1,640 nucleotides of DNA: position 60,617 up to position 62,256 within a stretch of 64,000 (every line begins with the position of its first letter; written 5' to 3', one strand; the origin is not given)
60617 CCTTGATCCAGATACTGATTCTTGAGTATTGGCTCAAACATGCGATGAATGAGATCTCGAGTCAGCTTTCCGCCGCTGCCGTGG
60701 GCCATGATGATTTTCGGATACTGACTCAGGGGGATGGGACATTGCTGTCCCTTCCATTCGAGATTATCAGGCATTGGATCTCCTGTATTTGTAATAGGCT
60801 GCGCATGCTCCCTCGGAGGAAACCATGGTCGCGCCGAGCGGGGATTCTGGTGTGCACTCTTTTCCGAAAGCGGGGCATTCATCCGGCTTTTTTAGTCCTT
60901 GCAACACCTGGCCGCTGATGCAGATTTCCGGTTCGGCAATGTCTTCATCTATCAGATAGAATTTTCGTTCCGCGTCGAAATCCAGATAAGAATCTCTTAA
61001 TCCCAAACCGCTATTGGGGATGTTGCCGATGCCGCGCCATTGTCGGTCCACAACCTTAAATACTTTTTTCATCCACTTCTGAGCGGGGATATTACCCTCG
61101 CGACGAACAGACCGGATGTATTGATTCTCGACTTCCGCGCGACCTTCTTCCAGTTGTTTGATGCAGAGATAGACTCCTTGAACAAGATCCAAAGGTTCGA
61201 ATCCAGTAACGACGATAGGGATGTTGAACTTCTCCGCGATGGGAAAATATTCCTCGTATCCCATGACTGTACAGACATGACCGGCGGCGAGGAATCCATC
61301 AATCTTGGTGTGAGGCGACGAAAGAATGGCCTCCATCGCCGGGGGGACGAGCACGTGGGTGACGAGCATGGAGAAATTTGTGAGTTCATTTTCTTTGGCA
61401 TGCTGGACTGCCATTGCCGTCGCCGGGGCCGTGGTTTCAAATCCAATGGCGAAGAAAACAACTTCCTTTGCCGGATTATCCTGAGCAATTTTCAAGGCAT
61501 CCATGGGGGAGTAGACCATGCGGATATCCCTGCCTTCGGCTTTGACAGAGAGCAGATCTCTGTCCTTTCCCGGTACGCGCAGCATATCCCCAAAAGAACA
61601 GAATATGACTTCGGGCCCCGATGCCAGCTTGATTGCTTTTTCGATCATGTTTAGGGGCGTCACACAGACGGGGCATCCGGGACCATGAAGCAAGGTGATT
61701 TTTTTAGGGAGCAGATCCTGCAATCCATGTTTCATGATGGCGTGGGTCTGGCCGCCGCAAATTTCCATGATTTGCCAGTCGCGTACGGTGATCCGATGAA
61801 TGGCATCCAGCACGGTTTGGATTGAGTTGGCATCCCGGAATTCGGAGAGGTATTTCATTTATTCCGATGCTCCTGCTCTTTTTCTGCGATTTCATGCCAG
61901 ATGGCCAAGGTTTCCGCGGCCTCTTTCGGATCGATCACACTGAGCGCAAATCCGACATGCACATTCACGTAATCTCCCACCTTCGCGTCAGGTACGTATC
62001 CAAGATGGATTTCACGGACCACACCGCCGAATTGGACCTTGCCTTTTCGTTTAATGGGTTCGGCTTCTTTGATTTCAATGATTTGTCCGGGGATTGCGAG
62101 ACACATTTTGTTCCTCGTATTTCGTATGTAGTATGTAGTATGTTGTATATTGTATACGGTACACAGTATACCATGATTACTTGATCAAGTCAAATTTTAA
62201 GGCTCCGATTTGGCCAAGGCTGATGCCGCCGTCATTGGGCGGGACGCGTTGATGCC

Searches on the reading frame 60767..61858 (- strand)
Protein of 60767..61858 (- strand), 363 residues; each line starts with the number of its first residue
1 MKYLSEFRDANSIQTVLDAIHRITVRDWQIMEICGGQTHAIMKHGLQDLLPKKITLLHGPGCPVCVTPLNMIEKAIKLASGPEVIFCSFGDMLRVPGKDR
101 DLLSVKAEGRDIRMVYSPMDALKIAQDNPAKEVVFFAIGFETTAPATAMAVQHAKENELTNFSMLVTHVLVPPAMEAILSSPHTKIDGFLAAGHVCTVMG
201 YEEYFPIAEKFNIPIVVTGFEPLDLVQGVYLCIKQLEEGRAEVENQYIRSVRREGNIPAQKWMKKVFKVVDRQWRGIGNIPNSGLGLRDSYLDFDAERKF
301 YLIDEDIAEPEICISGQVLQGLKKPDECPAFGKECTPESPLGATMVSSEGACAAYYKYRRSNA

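Call 9: search_protein_families(library=pfam, proteins=[window:60767-61858:-])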
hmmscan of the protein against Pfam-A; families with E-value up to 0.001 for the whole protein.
window:60767-61858:- (363 aa): 1 family
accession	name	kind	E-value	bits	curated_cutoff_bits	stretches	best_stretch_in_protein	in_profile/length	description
PF01924.21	HypD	-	1.1e-156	521.9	25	1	13-359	3-351/351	Hydrogenase formation hypA family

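Call 14: find_homologous_proteins(query=window:60767-61858:-)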
Query window:60767-61858:- (363 aa): 8000 proteins with E <= 0.001 among 8000 candidates; the best 120 are listed.
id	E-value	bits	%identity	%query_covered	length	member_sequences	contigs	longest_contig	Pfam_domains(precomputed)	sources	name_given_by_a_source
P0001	1.5e-242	822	99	99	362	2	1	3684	PF01924.22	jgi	-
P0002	1.5e-211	720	86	100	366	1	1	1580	PF01924.22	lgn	-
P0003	9.2e-211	717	84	100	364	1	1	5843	PF01924.22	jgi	jgi:hydrogenase expression/formation protein HypD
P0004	4.3e-208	708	84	100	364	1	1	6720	PF01924.22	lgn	-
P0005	1.7e-204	697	82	100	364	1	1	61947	PF01924.22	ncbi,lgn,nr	ncbi:hydrogenase formation protein HypD [bacterium]|nr:hydrogenase formation protein HypD [bacterium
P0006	7.3e-191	652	76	100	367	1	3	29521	PF01924.22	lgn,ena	-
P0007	9.5e-177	605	71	99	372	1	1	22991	PF01924.22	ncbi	-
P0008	1.2e-176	605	71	100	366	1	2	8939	PF01924.22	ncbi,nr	ncbi:MAG: hydrogenase formation protein HypD [Abditibacteriales bacterium]|nr:hydrogenase formation 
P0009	1.0e-175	602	71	99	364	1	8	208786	PF01924.22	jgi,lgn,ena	-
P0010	1.4e-175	601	71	99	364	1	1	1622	PF01924.22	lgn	-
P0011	2.0e-175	601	70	99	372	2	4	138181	PF01924.22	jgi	jgi:hydrogenase expression/formation protein HypD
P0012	2.1e-175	601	69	100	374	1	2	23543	PF01924.22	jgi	jgi:hydrogenase expression/formation protein HypD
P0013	2.4e-175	601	70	99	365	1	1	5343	PF01924.22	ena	-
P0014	3.5e-175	600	69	99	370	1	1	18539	PF01924.22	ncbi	-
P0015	6.4e-175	599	70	100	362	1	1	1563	PF01924.22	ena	-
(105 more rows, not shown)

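Call 15: find_encoding_contigs(protein=P0005, flank=10000, max_places=3)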
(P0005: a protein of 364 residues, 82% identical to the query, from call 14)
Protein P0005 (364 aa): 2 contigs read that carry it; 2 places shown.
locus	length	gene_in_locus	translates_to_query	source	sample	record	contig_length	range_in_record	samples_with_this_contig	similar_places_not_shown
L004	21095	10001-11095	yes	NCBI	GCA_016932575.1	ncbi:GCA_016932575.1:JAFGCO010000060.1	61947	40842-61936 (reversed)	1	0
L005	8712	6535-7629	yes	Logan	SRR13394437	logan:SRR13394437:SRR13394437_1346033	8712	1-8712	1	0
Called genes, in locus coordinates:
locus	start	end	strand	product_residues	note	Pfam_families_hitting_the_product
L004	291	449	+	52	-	PF18962:Por_Secre_tail (weak)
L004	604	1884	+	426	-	PF00657:Lipase_GDSL, PF13472:Lipase_GDSL_2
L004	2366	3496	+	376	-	PF03590:AsnA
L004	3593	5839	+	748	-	PF05935:Arylsulfotrans, PF14269:Arylsulfotran_2, PF02018:CBM_4_9, PF18962:Por_Secre_tail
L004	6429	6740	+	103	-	PF01155:HypA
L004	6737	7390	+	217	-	PF02492:cobW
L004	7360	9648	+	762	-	PF00708:Acylphosphatase, PF07503:zf-HYPF, PF01300:Sua5_yciO_yrdC, PF17788:HypF_C, PF22521:HypF_C_2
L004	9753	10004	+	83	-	PF01455:HupF_HypC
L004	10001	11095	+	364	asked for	PF01924:HypD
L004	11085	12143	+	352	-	PF00586:AIRS, PF02769:AIRS_C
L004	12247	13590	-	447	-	PF00512:HisKA, PF02518:HATPase_c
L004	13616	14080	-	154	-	PF01750:HycI (faint)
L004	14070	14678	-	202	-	PF00037:Fer4, PF12797:Fer4_2 (weak), PF12837:Fer4_6 (weak), PF13237:Fer4_10, PF14697:Fer4_21 (weak), PF12838:Fer4_7, PF13187:Fer4_9 (weak)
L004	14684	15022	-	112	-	PF03334:PhaG_MnhG_YufB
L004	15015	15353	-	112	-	PF04066:MrpF_PhaF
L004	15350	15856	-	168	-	PF01899:MNHE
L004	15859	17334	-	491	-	PF00662:Proton_antipo_N (weak), PF00361:Proton_antipo_M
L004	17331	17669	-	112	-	PF00420:Oxidored_q2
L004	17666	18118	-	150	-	PF04039:MnhB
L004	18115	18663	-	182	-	PF13244:MbhD, PF20501:MbhE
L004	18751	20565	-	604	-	PF00361:Proton_antipo_M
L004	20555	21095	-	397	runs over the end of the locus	PF00374:NiFeSe_Hases, PF00346:Complex1_49kDa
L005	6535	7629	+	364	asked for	PF01924:HypD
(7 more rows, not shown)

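Call 16: find_encoding_contigs(protein=P0006, flank=10000, max_places=3)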
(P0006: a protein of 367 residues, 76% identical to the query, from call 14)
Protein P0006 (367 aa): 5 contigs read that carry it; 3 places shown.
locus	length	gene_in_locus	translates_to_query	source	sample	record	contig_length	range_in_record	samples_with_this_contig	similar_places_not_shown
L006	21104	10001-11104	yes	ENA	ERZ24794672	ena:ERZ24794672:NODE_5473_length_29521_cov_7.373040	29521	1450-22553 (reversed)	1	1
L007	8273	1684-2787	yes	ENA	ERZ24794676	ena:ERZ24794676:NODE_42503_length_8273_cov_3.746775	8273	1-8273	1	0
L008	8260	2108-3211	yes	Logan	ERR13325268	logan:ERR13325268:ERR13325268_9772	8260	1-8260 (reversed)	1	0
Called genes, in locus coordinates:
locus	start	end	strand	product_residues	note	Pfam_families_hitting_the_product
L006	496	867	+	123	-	PF00072:Response_reg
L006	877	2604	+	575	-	PF01257:2Fe-2S_thioredx, PF01512:Complex1_51K, PF10531:SLBB (faint), PF10589:NADH_4Fe-4S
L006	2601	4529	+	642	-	PF00111:Fer2 (weak), PF13510:Fer2_4, PF10588:NADH-G_4Fe-4S_3, PF12838:Fer4_7, PF13187:Fer4_9 (weak), PF22117:Fer4_Nqo3, PF02906:Fe_hyd_lg_C, PF02256:Fe_hyd_SSU, +2 more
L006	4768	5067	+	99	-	PF04365:BrnT_toxin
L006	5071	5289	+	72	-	PF12441:CopG_antitoxin (weak), PF14384:BrnA_antitoxin (weak)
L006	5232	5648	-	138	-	-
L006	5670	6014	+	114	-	PF01155:HypA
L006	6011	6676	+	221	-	PF02492:cobW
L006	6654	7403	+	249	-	PF00520:Ion_trans, PF07885:Ion_trans_2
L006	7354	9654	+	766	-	PF00708:Acylphosphatase, PF07503:zf-HYPF, PF01300:Sua5_yciO_yrdC, PF17788:HypF_C, PF22521:HypF_C_2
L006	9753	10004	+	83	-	PF01455:HupF_HypC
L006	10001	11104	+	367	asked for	PF01924:HypD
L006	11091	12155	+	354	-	PF00586:AIRS, PF02769:AIRS_C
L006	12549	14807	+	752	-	PF04616:Glyco_hydro_43, PF17851:GH43_C2, PF03422:CBM_6, PF18962:Por_Secre_tail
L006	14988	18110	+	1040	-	PF13472:Lipase_GDSL_2 (faint), PF00703:Glyco_hydro_2, PF02836:Glyco_hydro_2_C, PF16355:DUF4982, PF18565:Glyco_hydro2_C5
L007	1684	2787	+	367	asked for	PF01924:HypD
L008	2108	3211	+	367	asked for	PF01924:HypD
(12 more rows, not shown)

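Call 17: find_encoding_contigs(protein=P0004, flank=10000, max_places=3)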
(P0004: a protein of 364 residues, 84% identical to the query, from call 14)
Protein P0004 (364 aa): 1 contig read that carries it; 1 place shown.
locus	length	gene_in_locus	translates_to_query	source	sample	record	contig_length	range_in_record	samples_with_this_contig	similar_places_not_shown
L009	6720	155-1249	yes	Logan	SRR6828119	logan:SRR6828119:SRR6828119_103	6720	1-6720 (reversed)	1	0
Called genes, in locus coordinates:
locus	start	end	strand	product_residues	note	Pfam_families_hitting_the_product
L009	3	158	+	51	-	?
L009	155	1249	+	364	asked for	PF01924:HypD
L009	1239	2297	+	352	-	PF00586:AIRS, PF02769:AIRS_C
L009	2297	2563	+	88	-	PF01797:Y1_Tnp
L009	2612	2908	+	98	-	-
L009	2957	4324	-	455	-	PF25323:6TM_PilS, PF00512:HisKA, PF02518:HATPase_c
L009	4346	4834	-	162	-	PF01750:HycI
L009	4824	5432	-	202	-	PF13187:Fer4_9 (faint), PF12838:Fer4_7, PF00037:Fer4, PF12797:Fer4_2 (weak), PF12837:Fer4_6 (weak), PF13237:Fer4_10, PF14697:Fer4_21 (weak)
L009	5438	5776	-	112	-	PF03334:PhaG_MnhG_YufB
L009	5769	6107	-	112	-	PF04066:MrpF_PhaF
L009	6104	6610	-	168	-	PF01899:MNHE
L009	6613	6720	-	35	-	?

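Call 18: find_encoding_contigs(protein=P0003, flank=10000, max_places=3)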
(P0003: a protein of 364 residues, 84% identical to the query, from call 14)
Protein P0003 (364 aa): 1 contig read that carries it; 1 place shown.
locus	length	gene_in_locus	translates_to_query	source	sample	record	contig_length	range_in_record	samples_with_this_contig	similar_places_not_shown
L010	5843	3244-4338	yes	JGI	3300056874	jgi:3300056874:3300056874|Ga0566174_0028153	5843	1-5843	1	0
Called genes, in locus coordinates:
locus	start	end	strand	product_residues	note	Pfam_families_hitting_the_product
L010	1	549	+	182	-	?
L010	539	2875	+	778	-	PF00708:Acylphosphatase, PF07503:zf-HYPF, PF01300:Sua5_yciO_yrdC, PF17788:HypF_C, PF22521:HypF_C_2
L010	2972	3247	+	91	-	PF01455:HupF_HypC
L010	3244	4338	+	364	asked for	PF01924:HypD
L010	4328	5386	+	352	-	PF00586:AIRS, PF02769:AIRS_C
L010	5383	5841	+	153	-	?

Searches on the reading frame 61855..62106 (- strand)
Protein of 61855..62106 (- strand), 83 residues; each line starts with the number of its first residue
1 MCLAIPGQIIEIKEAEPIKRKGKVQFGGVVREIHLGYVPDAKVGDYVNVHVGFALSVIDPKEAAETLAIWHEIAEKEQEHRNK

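Call 9: search_protein_families(library=pfam, proteins=[window:61855-62106:-])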
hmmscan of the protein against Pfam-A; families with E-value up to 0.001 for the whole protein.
window:61855-62106:- (83 aa): 1 family
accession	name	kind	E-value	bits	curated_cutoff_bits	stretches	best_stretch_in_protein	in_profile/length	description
PF01455.23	HupF_HypC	-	2.2e-26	92.2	28.5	1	1-70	1-65/65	HupF/HypC family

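Call 12: find_encoding_contigs(protein=window:61855-62106:-, flank=10000, max_places=10)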
Protein window:61855-62106:- (83 aa): 3 contigs read that carry it; 3 places shown.
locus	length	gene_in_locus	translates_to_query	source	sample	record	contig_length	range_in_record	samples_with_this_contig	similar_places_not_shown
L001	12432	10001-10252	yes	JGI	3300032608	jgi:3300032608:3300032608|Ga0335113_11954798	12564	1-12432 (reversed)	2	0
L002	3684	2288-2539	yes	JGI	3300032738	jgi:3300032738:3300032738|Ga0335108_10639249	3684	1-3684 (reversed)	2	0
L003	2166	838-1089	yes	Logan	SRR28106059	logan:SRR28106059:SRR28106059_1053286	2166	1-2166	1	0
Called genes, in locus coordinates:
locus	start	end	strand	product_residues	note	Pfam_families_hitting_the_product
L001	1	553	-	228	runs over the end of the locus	?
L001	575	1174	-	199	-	PF04893:Yip1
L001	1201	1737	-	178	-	PF08239:SH3_3 (weak), PF13145:Rotamase_2, PF13616:Rotamase_3, PF00639:Rotamase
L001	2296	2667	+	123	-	PF00072:Response_reg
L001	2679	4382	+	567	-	PF01257:2Fe-2S_thioredx, PF01512:Complex1_51K, PF10589:NADH_4Fe-4S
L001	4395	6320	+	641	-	PF00111:Fer2, PF13510:Fer2_4, PF10588:NADH-G_4Fe-4S_3, PF12838:Fer4_7, PF22117:Fer4_Nqo3, PF00037:Fer4 (weak), PF02906:Fe_hyd_lg_C, PF02256:Fe_hyd_SSU, +1 more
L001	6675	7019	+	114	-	PF01155:HypA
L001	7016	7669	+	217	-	PF02492:cobW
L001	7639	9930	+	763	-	PF00708:Acylphosphatase, PF07503:zf-HYPF, PF01300:Sua5_yciO_yrdC, PF17788:HypF_C, PF22521:HypF_C_2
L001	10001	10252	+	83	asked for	PF01455:HupF_HypC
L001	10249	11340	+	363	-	PF01924:HypD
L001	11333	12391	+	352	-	PF00586:AIRS, PF02769:AIRS_C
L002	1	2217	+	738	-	?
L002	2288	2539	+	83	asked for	PF01455:HupF_HypC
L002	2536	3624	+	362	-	PF01924:HypD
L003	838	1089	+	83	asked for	PF01455:HupF_HypC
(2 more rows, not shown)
